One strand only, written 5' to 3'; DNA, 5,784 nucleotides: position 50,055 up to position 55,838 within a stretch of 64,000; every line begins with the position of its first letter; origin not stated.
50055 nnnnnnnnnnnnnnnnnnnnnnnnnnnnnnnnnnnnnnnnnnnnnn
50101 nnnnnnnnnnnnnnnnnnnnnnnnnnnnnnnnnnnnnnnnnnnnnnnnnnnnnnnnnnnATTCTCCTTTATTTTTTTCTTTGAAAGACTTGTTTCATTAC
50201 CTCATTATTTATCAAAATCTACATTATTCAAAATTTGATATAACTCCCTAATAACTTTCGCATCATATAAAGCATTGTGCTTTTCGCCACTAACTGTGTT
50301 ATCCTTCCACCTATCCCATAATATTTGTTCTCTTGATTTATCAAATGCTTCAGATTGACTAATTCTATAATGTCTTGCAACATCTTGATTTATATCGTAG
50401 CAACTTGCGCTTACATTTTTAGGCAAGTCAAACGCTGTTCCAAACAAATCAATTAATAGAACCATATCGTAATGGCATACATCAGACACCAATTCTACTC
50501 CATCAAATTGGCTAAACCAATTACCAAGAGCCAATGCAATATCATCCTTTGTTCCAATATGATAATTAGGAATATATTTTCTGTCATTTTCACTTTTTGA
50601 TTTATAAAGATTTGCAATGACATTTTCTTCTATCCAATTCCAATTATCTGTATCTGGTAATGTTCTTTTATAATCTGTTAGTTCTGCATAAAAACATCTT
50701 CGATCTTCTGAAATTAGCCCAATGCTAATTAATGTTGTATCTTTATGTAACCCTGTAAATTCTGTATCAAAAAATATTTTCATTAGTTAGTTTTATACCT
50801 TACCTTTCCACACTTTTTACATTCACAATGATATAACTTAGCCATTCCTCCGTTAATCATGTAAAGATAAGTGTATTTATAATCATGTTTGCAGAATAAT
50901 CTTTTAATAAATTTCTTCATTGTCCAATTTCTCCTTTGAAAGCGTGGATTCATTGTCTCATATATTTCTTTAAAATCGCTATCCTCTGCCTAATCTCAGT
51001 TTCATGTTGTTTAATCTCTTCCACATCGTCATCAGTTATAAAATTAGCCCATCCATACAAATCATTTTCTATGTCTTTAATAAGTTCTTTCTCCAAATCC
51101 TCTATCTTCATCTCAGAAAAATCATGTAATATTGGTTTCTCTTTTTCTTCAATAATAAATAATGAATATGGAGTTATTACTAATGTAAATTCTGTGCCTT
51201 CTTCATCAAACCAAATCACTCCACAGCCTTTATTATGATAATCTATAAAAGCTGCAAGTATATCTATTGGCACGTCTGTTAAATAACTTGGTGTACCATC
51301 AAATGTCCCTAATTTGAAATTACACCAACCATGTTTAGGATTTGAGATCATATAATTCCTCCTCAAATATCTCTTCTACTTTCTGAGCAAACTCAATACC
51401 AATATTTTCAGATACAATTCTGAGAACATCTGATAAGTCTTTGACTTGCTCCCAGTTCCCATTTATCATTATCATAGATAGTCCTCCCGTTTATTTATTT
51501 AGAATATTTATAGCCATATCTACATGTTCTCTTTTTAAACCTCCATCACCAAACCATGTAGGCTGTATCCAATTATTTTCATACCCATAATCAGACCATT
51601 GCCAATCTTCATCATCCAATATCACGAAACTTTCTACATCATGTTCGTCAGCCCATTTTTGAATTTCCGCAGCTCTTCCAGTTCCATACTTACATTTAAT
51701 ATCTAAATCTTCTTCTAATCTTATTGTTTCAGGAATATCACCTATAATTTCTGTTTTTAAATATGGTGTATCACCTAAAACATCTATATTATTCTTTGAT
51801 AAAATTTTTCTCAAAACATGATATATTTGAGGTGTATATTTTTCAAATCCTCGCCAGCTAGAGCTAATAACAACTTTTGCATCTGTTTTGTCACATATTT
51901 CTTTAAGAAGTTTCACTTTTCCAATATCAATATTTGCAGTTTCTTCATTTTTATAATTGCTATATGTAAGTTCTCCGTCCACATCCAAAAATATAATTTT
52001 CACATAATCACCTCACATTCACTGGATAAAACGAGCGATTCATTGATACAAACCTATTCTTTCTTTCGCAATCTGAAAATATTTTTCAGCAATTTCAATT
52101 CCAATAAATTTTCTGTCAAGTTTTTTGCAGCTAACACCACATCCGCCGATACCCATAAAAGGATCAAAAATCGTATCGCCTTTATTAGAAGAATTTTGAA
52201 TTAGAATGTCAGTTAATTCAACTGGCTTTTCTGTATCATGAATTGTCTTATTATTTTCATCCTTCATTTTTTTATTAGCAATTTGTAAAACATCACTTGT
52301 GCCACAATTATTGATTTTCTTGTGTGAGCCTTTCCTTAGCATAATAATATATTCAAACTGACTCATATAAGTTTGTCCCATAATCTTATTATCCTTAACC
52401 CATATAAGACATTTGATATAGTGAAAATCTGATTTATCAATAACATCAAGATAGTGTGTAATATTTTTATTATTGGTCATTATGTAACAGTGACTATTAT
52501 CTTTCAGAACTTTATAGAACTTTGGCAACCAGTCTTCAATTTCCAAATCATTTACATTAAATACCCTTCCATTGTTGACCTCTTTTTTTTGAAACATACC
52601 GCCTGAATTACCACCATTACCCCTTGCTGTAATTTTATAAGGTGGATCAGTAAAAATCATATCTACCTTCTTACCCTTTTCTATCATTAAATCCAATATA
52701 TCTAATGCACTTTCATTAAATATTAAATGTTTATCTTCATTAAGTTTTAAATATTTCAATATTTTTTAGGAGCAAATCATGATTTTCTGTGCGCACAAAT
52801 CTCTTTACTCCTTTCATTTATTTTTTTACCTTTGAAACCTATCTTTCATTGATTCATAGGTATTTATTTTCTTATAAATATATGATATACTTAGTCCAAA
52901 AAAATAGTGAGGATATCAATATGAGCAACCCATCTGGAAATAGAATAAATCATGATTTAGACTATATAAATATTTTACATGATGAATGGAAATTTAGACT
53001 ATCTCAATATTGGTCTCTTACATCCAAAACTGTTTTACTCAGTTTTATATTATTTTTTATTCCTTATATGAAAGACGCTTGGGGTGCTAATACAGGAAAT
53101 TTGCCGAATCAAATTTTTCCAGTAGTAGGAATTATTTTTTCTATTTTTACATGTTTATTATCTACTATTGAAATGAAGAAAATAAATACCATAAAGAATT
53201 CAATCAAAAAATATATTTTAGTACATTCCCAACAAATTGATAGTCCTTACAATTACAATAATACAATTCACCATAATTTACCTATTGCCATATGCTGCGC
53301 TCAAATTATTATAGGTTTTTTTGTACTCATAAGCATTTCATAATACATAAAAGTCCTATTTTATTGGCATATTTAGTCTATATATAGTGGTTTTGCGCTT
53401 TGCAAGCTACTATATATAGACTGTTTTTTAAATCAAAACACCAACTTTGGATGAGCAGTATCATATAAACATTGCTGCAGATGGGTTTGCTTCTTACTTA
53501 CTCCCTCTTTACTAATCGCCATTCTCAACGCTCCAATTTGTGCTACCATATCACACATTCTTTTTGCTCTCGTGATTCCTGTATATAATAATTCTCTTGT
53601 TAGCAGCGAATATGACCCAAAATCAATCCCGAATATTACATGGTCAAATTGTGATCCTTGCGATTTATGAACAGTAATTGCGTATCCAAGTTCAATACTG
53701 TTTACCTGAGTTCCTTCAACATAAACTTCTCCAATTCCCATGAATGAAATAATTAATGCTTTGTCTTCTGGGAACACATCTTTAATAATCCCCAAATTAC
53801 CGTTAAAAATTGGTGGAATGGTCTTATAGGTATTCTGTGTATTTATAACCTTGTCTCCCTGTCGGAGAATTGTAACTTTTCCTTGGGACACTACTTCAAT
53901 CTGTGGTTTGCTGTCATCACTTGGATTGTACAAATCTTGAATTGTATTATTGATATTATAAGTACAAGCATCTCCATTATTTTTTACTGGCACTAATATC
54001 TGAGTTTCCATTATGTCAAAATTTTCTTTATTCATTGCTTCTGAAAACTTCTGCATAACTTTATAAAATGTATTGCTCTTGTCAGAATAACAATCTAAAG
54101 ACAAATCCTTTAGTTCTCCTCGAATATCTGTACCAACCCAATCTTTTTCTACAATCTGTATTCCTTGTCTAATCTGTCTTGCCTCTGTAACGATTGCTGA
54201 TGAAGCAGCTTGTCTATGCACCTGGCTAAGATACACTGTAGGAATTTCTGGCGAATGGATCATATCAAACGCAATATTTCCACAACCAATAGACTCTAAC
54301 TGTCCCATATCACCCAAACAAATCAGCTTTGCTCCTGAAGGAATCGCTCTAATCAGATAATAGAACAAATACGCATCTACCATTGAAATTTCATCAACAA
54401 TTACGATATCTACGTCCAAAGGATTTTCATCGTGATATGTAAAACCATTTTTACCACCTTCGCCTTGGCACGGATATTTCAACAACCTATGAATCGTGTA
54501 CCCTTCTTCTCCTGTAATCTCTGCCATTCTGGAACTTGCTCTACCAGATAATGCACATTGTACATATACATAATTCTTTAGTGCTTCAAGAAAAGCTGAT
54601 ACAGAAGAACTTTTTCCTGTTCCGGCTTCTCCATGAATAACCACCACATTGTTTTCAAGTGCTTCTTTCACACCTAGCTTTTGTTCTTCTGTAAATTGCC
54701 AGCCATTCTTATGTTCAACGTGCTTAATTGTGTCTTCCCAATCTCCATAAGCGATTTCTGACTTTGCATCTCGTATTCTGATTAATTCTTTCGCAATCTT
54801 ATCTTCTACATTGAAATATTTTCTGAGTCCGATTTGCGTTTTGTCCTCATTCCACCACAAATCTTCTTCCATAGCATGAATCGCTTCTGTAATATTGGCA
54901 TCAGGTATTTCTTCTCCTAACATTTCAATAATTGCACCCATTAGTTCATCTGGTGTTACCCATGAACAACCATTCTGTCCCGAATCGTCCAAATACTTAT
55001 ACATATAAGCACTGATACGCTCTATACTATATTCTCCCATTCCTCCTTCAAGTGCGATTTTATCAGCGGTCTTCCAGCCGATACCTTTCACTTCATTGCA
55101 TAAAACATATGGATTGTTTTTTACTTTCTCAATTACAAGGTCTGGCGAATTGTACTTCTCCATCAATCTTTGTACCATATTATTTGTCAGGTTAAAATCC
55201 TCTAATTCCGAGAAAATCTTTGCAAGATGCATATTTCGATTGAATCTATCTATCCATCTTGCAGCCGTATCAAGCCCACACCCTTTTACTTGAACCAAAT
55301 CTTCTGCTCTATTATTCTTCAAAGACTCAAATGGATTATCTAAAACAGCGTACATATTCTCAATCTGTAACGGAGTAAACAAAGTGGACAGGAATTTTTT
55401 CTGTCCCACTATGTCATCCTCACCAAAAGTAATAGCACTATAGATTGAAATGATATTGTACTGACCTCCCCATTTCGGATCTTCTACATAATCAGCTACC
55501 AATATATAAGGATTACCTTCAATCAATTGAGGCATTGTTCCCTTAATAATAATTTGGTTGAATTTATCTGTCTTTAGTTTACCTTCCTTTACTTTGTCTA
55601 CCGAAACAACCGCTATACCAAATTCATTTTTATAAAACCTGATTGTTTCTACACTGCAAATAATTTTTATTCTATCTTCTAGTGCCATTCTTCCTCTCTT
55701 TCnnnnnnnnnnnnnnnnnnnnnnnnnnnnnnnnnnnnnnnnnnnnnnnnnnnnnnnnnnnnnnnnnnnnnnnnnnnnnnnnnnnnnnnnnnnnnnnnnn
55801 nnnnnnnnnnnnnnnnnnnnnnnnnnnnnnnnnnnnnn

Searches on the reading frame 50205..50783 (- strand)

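Call 23: search_protein_families(library=pfam, proteins=[window:50205-50783:-], max_evalue=0.001)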
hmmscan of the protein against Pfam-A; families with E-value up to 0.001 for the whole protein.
window:50205-50783:- (192 aa): 1 family
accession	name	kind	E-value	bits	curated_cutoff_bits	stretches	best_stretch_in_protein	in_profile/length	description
PF16473.11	Rv2179c-like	-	1.7e-07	31.6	27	1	2-180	2-171/177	3'-5' exoribonuclease Rv2179c-like domain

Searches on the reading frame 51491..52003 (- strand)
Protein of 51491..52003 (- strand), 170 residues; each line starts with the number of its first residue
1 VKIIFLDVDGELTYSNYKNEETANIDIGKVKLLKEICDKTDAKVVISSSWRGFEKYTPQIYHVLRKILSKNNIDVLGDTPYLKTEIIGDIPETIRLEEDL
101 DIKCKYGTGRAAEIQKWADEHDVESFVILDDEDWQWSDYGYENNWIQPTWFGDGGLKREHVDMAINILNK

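Call 23: search_protein_families(library=pfam, proteins=[window:51491-52003:-], max_evalue=0.001)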
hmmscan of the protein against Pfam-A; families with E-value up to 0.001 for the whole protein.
window:51491-52003:- (170 aa): 2 families
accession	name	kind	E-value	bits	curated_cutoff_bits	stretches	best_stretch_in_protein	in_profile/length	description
PF18143.6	HAD_SAK_2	-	2.8e-22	80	27.5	1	3-161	1-139/139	HAD domain in Swiss Army Knife RNA repair proteins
PF13167.11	GTP-bdg_N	-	0.00088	20.2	25.4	0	8-47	18-57/89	GTP-binding GTPase N-terminal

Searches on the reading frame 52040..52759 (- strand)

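Call 23: search_protein_families(library=pfam, proteins=[window:52040-52759:-], max_evalue=0.001)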
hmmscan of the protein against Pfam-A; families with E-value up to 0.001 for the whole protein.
window:52040-52759:- (239 aa): 1 family
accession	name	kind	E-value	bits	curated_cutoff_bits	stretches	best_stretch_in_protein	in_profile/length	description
PF01555.25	N6_N4_Mtase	-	4.3e-33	115.6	26.7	1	32-233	1-221/221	DNA methylase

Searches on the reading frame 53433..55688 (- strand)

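Call 22: search_protein_families(library=pfam, proteins=[window:53433-55688:-], max_evalue=0.001)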
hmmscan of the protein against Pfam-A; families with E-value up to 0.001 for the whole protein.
window:53433-55688:- (751 aa): 12 families
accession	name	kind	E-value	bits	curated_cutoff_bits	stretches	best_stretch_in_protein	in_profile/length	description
PF13604.12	AAA_30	-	5.4e-28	98.5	27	1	332-509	2-171/191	AAA domain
PF13245.12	AAA_19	-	1.9e-27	96.5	25.1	1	336-468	1-133/134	AAA domain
PF14490.11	HHH_RecD2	-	1.2e-18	67.2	27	1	154-240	4-89/92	ATP-dependent RecD2 DNA helicase HHH domain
PF13538.12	UvrD_C_2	-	2.7e-15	56.4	27.4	1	668-710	2-47/52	UvrD-like helicase C-terminal domain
PF18335.7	SH3_13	-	1.4e-12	47.6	41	1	579-649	1-65/65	ATP-dependent RecD-like DNA helicase SH3 domain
PF01443.25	Viral_helicase1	-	2.4e-09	37.8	21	0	350-467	2-100/228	Viral superfamily 1 RNA helicase core domain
PF23139.1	OB_YrrC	-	5.8e-08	33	27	1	8-81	3-70/76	ATP-dependent DNA helicase YrrC, OB-fold domain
PF02689.20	Herpes_Helicase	-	2e-05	23.3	27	0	325-371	48-84/808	Helicase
PF13191.12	AAA_16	-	9.4e-05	23.4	32.6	1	347-385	25-61/167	AAA ATPase domain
PF05970.20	PIF1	-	0.00013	22.1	25.9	1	344-445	20-122/223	PIF1-like helicase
PF13401.12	AAA_22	-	0.0003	21.5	27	0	347-392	6-55/130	AAA domain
PF14520.12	HHH_5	-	0.00048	21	27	0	120-149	26-55/57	Helix-hairpin-helix domain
